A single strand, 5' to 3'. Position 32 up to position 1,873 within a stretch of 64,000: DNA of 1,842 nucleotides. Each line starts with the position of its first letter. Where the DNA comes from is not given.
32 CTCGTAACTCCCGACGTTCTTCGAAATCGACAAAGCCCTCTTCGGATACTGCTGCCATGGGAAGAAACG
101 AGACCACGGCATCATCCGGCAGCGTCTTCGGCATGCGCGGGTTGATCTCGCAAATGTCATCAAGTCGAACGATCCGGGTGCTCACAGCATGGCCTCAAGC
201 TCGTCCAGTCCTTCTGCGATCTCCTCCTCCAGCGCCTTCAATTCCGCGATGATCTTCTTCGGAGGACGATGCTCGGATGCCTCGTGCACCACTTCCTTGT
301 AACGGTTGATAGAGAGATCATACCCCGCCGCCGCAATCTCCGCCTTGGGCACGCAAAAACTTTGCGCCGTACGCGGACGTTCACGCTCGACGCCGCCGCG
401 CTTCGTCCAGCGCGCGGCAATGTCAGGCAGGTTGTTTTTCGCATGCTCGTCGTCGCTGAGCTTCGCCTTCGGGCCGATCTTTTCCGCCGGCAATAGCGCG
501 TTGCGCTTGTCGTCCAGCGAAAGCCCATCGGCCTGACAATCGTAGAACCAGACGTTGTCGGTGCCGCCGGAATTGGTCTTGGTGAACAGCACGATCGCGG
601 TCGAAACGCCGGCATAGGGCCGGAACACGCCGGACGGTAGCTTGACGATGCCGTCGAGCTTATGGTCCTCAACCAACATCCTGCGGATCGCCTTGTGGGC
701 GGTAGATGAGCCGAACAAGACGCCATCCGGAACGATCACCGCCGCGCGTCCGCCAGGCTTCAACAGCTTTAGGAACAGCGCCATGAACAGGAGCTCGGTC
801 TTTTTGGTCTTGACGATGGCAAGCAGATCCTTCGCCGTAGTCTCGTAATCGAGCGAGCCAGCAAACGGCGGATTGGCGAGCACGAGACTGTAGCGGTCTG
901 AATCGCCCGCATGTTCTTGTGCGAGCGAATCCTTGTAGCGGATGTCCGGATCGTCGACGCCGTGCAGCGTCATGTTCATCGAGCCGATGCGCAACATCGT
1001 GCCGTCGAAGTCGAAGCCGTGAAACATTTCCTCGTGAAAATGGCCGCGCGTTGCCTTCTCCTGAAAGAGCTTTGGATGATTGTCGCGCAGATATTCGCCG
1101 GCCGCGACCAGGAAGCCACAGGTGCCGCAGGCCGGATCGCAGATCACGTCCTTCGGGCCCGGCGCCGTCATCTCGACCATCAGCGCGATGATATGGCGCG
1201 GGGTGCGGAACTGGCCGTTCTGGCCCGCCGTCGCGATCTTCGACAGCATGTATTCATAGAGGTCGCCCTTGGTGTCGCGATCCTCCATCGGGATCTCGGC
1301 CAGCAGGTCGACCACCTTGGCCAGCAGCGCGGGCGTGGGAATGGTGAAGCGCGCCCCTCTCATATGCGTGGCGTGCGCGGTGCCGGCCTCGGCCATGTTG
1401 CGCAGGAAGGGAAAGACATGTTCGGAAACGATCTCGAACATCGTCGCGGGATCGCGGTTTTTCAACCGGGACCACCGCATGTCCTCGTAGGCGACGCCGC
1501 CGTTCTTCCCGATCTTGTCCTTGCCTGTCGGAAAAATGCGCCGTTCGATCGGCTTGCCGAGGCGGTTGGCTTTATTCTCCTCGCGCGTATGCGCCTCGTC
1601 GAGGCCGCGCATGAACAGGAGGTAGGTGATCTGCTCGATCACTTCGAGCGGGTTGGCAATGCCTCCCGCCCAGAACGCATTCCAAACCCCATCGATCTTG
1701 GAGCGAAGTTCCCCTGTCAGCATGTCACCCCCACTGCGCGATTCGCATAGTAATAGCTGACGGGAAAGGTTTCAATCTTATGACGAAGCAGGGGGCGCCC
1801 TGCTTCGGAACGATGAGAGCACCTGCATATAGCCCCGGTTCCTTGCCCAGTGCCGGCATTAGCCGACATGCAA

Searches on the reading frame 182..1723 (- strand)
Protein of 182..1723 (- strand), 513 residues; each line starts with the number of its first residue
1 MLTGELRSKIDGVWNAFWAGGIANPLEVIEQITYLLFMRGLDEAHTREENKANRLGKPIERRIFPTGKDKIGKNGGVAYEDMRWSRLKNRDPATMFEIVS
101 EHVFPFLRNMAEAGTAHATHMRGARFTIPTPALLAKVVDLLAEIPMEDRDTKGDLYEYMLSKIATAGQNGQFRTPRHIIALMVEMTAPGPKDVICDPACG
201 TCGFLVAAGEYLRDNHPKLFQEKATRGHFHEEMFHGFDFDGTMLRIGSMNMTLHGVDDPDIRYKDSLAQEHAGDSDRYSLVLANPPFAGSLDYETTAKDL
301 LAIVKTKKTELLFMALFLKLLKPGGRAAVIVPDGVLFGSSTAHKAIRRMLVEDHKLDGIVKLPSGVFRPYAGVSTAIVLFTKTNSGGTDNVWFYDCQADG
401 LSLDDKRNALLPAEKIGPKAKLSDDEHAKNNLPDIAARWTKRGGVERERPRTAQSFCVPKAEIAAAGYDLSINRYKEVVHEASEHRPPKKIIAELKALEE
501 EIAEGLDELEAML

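Call 12: search_protein_families(library=pfam, proteins=[window:182-1723:-], max_evalue=0.001)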
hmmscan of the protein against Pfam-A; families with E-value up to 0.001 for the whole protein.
window:182-1723:- (513 aa): 5 families
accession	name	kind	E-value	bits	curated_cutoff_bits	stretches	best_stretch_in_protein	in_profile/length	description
PF02384.22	N6_Mtase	-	1.2e-60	206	20.4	1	148-480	2-307/311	N-6 DNA Methylase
PF12161.14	HsdM_N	-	2.5e-15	57.7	24.5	1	6-140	1-134/135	HsdM N-terminal domain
PF01170.24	UPF0020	-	2.4e-09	37.6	22.3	1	180-344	18-179/197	RMKL-like, methyltransferase domain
PF07669.17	Eco57I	-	1.7e-07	31.9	25.3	1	271-367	69-171/171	Eco57I restriction-modification methylase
PF20473.4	MmeI_Mtase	-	0.00058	19.5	27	0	194-251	23-82/259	MmeI, DNA-methyltransferase domain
